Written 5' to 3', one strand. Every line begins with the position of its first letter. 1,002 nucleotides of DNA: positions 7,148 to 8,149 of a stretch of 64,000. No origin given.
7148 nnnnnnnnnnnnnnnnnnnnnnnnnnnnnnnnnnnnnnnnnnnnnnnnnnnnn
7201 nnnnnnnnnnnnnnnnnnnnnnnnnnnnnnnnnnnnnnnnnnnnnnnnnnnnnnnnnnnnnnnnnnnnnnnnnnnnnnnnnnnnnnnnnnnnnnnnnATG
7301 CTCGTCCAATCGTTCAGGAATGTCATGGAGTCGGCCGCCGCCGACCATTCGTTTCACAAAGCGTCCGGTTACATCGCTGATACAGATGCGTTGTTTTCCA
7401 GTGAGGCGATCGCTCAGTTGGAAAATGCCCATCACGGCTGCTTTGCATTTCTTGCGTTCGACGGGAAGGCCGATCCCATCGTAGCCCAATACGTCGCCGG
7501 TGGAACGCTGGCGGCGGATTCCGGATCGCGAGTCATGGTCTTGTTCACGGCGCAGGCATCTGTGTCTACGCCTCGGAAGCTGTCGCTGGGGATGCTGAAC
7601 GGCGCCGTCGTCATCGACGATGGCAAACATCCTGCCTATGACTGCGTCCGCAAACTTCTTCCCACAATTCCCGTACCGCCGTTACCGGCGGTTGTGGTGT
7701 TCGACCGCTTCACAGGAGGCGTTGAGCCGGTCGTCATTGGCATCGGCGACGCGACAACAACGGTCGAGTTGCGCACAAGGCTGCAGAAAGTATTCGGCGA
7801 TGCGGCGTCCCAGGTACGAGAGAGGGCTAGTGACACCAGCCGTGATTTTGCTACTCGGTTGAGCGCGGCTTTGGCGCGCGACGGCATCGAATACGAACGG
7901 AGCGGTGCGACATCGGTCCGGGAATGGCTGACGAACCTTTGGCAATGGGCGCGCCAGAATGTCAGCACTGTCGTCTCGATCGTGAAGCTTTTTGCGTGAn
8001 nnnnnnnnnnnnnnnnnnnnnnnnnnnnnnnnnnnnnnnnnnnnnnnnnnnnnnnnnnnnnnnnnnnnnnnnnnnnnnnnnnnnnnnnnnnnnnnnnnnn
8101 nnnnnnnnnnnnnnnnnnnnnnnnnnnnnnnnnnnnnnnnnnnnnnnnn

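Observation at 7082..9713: Lower-GC two-gene operon of unknown function embedded among toxin-antitoxin loci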

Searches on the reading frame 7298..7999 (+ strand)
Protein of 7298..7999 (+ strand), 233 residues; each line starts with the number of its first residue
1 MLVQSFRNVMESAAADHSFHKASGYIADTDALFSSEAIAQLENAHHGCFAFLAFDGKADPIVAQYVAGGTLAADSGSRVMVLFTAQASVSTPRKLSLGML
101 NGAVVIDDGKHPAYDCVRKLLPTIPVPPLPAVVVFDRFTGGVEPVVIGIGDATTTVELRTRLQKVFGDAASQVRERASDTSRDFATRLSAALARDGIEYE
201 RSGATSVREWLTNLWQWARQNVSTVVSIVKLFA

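Call 14: find_homologous_proteins(query=window:7298-7999:+)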
Query window:7298-7999:+ (233 aa): 4 proteins with E <= 0.001 among 1014 candidates.
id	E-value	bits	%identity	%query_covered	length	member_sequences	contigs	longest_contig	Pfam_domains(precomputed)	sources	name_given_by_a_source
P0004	8.0e-142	488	100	96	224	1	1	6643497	-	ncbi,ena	-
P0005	1.4e-78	281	58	100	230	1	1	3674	-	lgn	-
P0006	6.3e-74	266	55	100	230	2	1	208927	-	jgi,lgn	jgi:hypothetical protein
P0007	2.2e-34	137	35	99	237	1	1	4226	-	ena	-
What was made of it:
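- Checked: The public annotation of 224 aa is under-called by 9 codons (call 14).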

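Call 16: find_encoding_contigs(protein=P0006, flank=10000)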
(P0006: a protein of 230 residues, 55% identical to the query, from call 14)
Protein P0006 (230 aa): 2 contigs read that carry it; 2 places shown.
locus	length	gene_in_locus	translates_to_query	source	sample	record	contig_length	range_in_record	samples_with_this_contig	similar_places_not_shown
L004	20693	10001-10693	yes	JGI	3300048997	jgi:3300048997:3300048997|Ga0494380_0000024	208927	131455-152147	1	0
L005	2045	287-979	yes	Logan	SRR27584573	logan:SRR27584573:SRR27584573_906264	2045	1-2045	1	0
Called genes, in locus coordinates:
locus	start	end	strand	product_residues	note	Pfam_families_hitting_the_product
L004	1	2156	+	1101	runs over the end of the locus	-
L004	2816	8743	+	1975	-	PF21910:GH85_C (faint), PF00041:fn3 (weak), PF07705:CARDB, PF18911:PKD_4, PF13620:CarboxypepD_reg, PF13715:CarbopepD_reg_2 (weak), PF07705:CARDB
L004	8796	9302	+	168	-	-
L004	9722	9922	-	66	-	-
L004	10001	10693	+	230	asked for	-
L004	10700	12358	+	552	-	-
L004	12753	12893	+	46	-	-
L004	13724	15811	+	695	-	PF07719:TPR_2 (faint), PF13231:PMT_2, PF13432:TPR_16 (faint), PF13428:TPR_14 (faint), PF00515:TPR_1 (faint), PF13181:TPR_8 (faint), PF13414:TPR_11 (faint), PF14559:TPR_19 (faint)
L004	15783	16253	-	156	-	-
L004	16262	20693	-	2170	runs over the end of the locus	PF03160:Calx-beta, PF16640:Big_3_5, PF13088:BNR_2, PF17803:Cadherin_4, PF17892:Cadherin_5, PF17963:Big_9, PF17803:Cadherin_4, PF17892:Cadherin_5, +5 more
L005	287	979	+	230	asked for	-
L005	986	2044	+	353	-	?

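Call 17: find_encoding_contigs(protein=P0007, flank=10000)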
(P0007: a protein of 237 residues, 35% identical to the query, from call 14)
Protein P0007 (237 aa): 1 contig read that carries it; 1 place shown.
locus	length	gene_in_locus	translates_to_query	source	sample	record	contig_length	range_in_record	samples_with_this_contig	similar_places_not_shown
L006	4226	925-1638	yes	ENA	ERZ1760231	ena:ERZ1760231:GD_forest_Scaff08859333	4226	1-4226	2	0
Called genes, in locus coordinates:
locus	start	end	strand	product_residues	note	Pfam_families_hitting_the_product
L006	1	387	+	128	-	?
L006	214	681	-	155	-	-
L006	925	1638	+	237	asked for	-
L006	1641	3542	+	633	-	-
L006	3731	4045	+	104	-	-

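Call 21: find_homologous_proteins(query=A3, max_evalue=0.01)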
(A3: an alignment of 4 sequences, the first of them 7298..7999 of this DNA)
Query A3 (4 sequences) (233 aa, profile of the alignment): 21 proteins with E <= 0.01 among 8000 candidates.
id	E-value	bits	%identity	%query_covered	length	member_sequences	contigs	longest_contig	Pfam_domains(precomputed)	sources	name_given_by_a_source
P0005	3.6e-117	408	58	100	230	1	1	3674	-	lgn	-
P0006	1.5e-113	396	55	100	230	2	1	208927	-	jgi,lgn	jgi:hypothetical protein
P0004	5.3e-111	387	100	96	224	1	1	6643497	-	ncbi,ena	-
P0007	9.5e-106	370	35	99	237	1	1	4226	-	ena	-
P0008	1.7e-77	278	34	98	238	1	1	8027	-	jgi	jgi:hypothetical protein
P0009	2.4e-63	232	37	98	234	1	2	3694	-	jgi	jgi:hypothetical protein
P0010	3.7e-63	231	30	100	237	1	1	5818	-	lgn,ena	-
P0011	2.3e-52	196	34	98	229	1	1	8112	-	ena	-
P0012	6.0e-50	188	37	99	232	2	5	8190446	-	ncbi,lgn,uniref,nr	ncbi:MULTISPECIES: hypothetical protein [Pseudofrankia]|uniref:hypothetical protein n=1 Tax=Pseudofr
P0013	9.4e-49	184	35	100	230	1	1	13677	-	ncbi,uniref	ncbi:hypothetical protein [Kocuria arenosa]|uniref:hypothetical protein n=1 Tax=Kocuria arenosa TaxI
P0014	5.5e-48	181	33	99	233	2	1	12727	-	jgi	jgi:hypothetical protein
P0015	1.3e-46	177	32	98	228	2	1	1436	-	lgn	-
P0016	1.2e-45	174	33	98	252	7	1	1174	-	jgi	-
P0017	1.7e-44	170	31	98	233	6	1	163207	-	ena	-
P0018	2.1e-43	166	33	100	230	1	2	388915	-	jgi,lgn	jgi:hypothetical protein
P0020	3.9e-43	165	32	100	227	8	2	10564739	-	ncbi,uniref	ncbi:hypothetical protein ACFFR3_09605 [Nonomuraea salmonea]|uniref:Uncharacterized protein n=1 Tax=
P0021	8.0e-42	161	36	98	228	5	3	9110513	-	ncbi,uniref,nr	ncbi:hypothetical protein ACFQ60_17700 [Streptomyces zhihengii]|uniref:Uncharacterized protein n=1 T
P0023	4.7e-40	155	35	98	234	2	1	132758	-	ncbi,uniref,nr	ncbi:hypothetical protein [Streptomyces anulatus]|uniref:hypothetical protein n=1 Tax=Streptomyces a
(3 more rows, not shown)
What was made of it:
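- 7298..7999 (+): Gene A: a 233-aa, cysteine-motif-free protein with a thioredoxin-like fold and a C-terminal helical extension. The maximal ORF runs from TTG 7082. The family has 21 proteins (call 21).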

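Call 22: search_solved_structures(query=A3, max_evalue=10)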
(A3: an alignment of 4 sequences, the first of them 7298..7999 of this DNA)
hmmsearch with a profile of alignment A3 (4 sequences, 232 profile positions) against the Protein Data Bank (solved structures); distinct sequences matched with E-value up to 10: 3.
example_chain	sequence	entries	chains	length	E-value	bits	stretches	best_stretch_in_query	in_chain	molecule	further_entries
2m38_A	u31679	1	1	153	0.044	16.3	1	12-58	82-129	Ankyrin repeat and sterile alpha motif domain-containing protein 1B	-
8ym2_A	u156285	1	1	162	0.06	15.8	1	12-58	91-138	Ankyrin repeat and sterile alpha motif domain-containing protein 1B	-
9us2_A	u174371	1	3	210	1.3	11.5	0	167-208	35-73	Cytokinin riboside 5'-monophosphate phosphoribohydrolase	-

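Call 27: find_encoding_contigs(protein=P0012, flank=10000, max_places=2)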
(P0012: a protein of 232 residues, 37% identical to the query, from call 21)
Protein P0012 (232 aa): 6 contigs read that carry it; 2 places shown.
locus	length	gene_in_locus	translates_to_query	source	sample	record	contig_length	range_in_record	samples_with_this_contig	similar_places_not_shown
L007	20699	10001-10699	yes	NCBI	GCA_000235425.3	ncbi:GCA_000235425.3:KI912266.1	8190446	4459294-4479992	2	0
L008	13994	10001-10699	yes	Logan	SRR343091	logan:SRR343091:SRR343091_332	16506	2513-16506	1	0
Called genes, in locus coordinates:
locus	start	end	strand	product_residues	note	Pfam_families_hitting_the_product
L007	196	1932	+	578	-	PF00664:ABC_membrane, PF00005:ABC_tran, PF02463:SMC_N (faint)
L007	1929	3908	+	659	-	PF00664:ABC_membrane, PF00005:ABC_tran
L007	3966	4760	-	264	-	PF20226:DUF6585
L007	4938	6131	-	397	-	PF07690:MFS_1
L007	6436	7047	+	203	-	-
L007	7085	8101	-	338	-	PF01965:DJ-1_PfpI, PF00165:HTH_AraC, PF12833:HTH_18, PF00165:HTH_AraC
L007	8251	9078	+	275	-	PF08241:Methyltransf_11, PF08242:Methyltransf_12, PF13649:Methyltransf_25, PF13847:Methyltransf_31 (weak)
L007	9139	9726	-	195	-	PF12464:Mac, PF00132:Hexapep, PF14602:Hexapep_2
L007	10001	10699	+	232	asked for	-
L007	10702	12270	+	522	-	-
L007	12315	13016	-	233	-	PF00561:Abhydrolase_1, PF12697:Abhydrolase_6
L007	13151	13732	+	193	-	PF04542:Sigma70_r2, PF08281:Sigma70_r4_2, PF04545:Sigma70_r4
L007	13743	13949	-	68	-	-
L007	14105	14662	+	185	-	PF03793:PASTA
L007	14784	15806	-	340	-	PF00248:Aldo_ket_red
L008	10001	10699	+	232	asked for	-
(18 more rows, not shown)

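Call 28: find_encoding_contigs(protein=P0021, flank=10000, max_places=2)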
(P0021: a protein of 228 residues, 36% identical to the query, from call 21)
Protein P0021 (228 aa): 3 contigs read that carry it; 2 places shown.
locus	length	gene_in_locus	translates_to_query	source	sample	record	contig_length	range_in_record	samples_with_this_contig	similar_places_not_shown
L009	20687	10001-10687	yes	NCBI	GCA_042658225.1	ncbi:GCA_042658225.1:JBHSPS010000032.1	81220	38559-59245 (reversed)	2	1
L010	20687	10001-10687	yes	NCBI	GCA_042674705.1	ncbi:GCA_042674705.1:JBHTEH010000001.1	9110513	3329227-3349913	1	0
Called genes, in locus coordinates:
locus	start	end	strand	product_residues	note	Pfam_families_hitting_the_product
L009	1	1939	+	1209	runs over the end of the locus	PF02514:CobN-Mg_chel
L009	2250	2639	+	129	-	-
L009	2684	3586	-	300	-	PF01925:TauE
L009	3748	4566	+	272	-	PF04672:Methyltransf_19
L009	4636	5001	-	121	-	PF08000:bPH_1, PF14470:bPH_3 (weak)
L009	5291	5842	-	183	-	-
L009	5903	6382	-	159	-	PF02082:Rrf2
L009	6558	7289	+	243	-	PF05368:NmrA (weak), PF13460:NAD_binding_10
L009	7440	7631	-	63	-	PF05901:Excalibur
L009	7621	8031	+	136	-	-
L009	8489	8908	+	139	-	-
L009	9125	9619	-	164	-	-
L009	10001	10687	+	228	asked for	-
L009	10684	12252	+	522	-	-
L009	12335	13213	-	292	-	-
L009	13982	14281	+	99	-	-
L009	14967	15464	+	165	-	-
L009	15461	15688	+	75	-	-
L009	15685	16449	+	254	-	-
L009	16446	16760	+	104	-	-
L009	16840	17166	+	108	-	-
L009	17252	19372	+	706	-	PF01580:FtsK_SpoIIIE (weak)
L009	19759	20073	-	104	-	-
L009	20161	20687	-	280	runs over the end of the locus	PF13560:HTH_31, PF19054:DUF5753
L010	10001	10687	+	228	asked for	-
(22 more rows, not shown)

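Call 31: predict_structure(alignment_id=A4)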
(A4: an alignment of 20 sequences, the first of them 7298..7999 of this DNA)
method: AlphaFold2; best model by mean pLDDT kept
length: 233 residues; sequences in the alignment: 20
mean_pLDDT: 85.5   pTM: 0.86
mean pLDDT of the five models: 85.5, 84.3, 84.0, 81.3, 79.8
residues with pLDDT >= 90: 96; 70-90: 109; 50-70: 26; < 50: 2
segments of 3 or more residues with pLDDT < 50: none
pLDDT, mean of each block of 10 residues (from residue 1): 88 73 62 88 91 92 94 94 89 88 61 82 80 92 92 97 98 82 87 96 86 85 82 43
secondary structure, 60 per line:
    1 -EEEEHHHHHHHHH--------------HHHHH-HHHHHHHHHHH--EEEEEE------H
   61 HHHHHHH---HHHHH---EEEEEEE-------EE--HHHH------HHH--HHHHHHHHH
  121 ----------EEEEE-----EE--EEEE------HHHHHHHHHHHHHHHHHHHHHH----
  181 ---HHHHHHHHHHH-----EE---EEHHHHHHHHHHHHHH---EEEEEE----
elements in order: E2-5 H6-14 H29-33 H35-45 E48-53 H60-67 H71-75 E79-85 H97-100 H112-120 E131-135 E145-148 H155-176 H184-194 H207-220 E224-229
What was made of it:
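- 7298..7999 (+): AF2 gives pLDDT 85.5 and pTM 0.86 (call 31).
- On Thioredoxin-fold superfamily (gene A): The DSSP order in the AF2 model is E48-53, H60-75, E79-85, H112-120, the PPLP loop, E131-135, E145-148, H155-176 (call 31).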

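Call 34: fold_search(model_id=the predicted structure, library=pdb)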
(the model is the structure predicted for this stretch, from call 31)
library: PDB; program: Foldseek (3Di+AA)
matches with E <= 10: 59; with E <= 0.001: 0
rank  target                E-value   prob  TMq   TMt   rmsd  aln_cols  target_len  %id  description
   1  4nwy_D                6.6e-01  0.33  0.30  0.49   6.1       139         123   12  Crystal structure of the b' domain of human protein disulfide isomerase-like protein of the testis (PDILT) (released 2014-04-02)
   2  4hkm_A                1.4e+00  0.06  0.13  0.10  13.9       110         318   19  Crystal Structure of an Anthranilate Phosphoribosyltransferase (target ID NYSGRC-016600) from Xanthomonas campestris (released 2012-10-31)
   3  3cyn_A                1.8e+00  0.12  0.29  0.36  10.4       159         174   11  The structure of human GPX8 (released 2008-08-12)
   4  4nwy_B                2.0e+00  0.14  0.29  0.48   6.3       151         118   13  Crystal structure of the b' domain of human protein disulfide isomerase-like protein of the testis (PDILT) (released 2014-04-02)
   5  4nwy_C                2.4e+00  0.13  0.29  0.47   6.2       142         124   13  Crystal structure of the b' domain of human protein disulfide isomerase-like protein of the testis (PDILT) (released 2014-04-02)
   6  5lkd_A                2.6e+00  0.05  0.20  0.14  11.6       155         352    9  Crystal structure of the Xi glutathione transferase ECM4 from Saccharomyces cerevisiae in complex with glutathione (released 2016-10-26)
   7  1k9o_I                2.8e+00  0.02  0.11  0.08  12.0       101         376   17  CRYSTAL STRUCTURE OF MICHAELIS SERPIN-TRYPSIN COMPLEX (released 2001-11-21)
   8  9y6s_6m               2.8e+00  0.02  0.15  0.09  20.1       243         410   15  96-nm repeat of the Leishmania tarentolae doublet microtubule (released 2025-12-17)
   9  3cyn_C                3.1e+00  0.07  0.26  0.33  10.8       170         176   10  The structure of human GPX8 (released 2008-08-12)
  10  7aoo_D                3.7e+00  0.06  0.24  0.33   9.9       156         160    8  Plasmoredoxin, a redox-active protein unique for malaria parasites (released 2022-04-13)
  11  4d72_A                3.7e+00  0.02  0.08  0.04  12.7        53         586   13  Crystal structure of a family 98 glycoside hydrolase catalytic module (Sp3GH98) in complex with the type 2 blood group (released 2015-01-21)
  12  4ro9_C                3.7e+00  0.01  0.17  0.13  17.6       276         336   10  2.0A resolution structure of SRPN2 (S358E) from Anopheles gambiae (released 2014-12-24)
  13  7wet_B                4.2e+00  0.04  0.25  0.31   9.7       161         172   13  Crystal structure of Peroxiredoxin I in complex with the inhibitor Cela (released 2022-12-28)
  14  6zmu_A                4.4e+00  0.11  0.28  0.51   5.5       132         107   13  Crystal structure of the germline-specific thioredoxin protein Deadhead (Thioredoxin-1) from Drospohila melanogaster,  (released 2020-10-21)
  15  9ucw_A                4.4e+00  0.01  0.14  0.11  14.8       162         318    9  anthranilate Phosphoribosyl transferase (released 2026-04-08)
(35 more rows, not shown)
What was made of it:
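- On Thioredoxin-fold superfamily (gene A): About half of the top 50 Foldseek hits are thioredoxin-fold proteins, but the best E-value is 0.66 and TM is 0.3/0.5 (call 34).
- Thioredoxin-fold proteins make up about half of A's top 50 Foldseek hits (call 34). The top Foldseek hit of A is the non-catalytic, substrate-binding b' domain of a PDI-like protein (call 34).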

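Call 50: search_protein_families(library=phrogs, proteins=[window:7298-7999:+], max_evalue=1)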
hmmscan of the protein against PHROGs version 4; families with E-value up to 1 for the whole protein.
window:7298-7999:+ (233 aa): 0 families

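Call 51: find_encoding_contigs(protein=P0018, flank=10000, max_places=2)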
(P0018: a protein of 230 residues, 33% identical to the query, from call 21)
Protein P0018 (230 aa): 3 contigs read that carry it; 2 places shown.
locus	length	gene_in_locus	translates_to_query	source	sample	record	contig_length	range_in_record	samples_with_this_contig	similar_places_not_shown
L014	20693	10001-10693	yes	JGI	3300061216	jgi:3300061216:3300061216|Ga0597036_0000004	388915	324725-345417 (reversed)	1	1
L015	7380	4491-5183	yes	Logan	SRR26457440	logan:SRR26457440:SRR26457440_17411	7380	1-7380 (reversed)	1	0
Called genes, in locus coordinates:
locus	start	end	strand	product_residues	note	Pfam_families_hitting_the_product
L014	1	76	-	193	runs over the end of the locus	PF11241:DUF3043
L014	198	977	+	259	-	PF04012:PspA_IM30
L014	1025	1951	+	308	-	PF01435:Peptidase_M48, PF05569:Peptidase_M56 (weak)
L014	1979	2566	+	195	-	PF22742:PspAB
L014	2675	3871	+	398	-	PF25917:BSH_RND (weak), PF25984:BSH_YknX (weak), PF25990:Beta-barrel_YknX (weak), PF25967:RND-MFP_C (weak), PF25989:YknX_C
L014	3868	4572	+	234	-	PF02463:SMC_N (faint), PF00005:ABC_tran, PF13304:AAA_21 (faint)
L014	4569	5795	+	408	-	PF12704:MacB_PCD, PF02687:FtsX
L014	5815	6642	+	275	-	-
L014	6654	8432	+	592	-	-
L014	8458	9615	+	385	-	PF01590:GAF, PF13185:GAF_2 (weak), PF00512:HisKA, PF02518:HATPase_c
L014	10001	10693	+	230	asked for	-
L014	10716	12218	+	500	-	-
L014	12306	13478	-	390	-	PF02445:NadA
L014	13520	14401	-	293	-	PF13302:Acetyltransf_3 (weak), PF00583:Acetyltransf_1, PF13673:Acetyltransf_10, PF13508:Acetyltransf_7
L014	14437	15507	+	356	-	PF02595:Gly_kinase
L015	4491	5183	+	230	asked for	-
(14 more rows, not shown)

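Call 52: find_encoding_contigs(protein=P0020, flank=10000, max_places=2)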
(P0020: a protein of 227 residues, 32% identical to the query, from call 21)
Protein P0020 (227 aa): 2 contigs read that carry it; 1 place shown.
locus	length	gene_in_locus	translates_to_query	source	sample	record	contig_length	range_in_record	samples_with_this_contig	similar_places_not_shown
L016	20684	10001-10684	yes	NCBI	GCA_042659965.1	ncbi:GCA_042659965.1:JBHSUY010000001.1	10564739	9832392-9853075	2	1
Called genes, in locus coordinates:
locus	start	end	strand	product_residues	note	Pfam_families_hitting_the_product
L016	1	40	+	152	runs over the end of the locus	PF12802:MarR_2, PF01047:MarR, PF09339:HTH_IclR (weak)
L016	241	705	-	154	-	PF14559:TPR_19 (faint), PF07719:TPR_2 (faint), PF13424:TPR_12 (faint), PF13428:TPR_14 (faint)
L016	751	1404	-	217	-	PF13561:adh_short_C2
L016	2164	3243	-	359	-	-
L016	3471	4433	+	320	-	PF00392:GntR, PF12802:MarR_2 (faint), PF00440:TetR_N, PF02909:TetR_C_1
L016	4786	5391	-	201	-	PF01613:Flavin_Reduct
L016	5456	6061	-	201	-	PF16925:TetR_C_13 (faint), PF00440:TetR_N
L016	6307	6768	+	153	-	PF03729:DUF308 (faint)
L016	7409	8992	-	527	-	PF07690:MFS_1, PF00083:Sugar_tr (weak)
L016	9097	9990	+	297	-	PF13560:HTH_31, PF01381:HTH_3 (weak), PF17765:MLTR_LBD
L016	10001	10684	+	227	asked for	-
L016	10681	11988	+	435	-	-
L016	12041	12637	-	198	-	PF08044:DUF1707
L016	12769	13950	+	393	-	PF00067:p450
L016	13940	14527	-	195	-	PF11361:DUF3159 (weak)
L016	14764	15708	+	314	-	PF00753:Lactamase_B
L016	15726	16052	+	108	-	-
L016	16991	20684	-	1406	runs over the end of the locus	PF25199:nSTAND_NTPase5 (weak), PF13374:TPR_10 (faint)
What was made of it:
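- On Known or candidate anti-phage defence systems: L016 has an nSTAND NTPase 6 kb away (call 52).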

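Call 69: search_solved_structures(query=A4, max_evalue=10)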
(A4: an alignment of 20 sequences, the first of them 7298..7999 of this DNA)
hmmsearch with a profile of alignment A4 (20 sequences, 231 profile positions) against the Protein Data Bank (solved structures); distinct sequences matched with E-value up to 10: 2.
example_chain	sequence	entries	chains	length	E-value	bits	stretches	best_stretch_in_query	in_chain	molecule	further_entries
6zu5_SB0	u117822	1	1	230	1.1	11.6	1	152-224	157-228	eS1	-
6egc_A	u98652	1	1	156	1.5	11.1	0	153-207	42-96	SC_2L4HC2_23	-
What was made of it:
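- On Thioredoxin-fold superfamily (gene A): No PDB sequence hit (calls 22, 69).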

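Call 70: find_encoding_contigs(protein=P0017, flank=10000, max_places=1)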
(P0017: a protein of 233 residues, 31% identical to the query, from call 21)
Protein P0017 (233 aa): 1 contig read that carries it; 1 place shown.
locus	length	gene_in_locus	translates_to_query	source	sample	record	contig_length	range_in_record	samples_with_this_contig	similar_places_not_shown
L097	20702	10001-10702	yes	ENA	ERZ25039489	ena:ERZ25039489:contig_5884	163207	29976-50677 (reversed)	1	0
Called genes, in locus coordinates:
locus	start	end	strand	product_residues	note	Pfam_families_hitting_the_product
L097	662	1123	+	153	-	-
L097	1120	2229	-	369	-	-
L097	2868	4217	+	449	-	PF04055:Radical_SAM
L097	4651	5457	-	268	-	PF13638:PIN_4, PF16289:PIN_12 (weak)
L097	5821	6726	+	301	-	-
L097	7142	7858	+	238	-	PF01381:HTH_3 (faint), PF13384:HTH_23 (weak), PF13518:HTH_28 (weak), PF04545:Sigma70_r4 (weak)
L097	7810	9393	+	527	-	PF21804:Transposase_29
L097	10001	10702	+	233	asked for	-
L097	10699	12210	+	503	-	-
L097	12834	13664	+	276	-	-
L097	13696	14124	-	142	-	PF07883:Cupin_2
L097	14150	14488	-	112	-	PF24551:Rv0428c_N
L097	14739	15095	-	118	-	-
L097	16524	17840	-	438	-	PF00239:Resolvase, PF07508:Recombinase, PF13408:Zn_ribbon_recom (weak)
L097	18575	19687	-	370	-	PF00672:HAMP, PF00512:HisKA, PF02518:HATPase_c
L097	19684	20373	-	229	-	PF00072:Response_reg, PF00486:Trans_reg_C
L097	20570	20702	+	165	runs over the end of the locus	-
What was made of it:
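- On Known or candidate anti-phage defence systems: L097 has a PIN_4 protein, a transposase and a recombinase (call 70).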
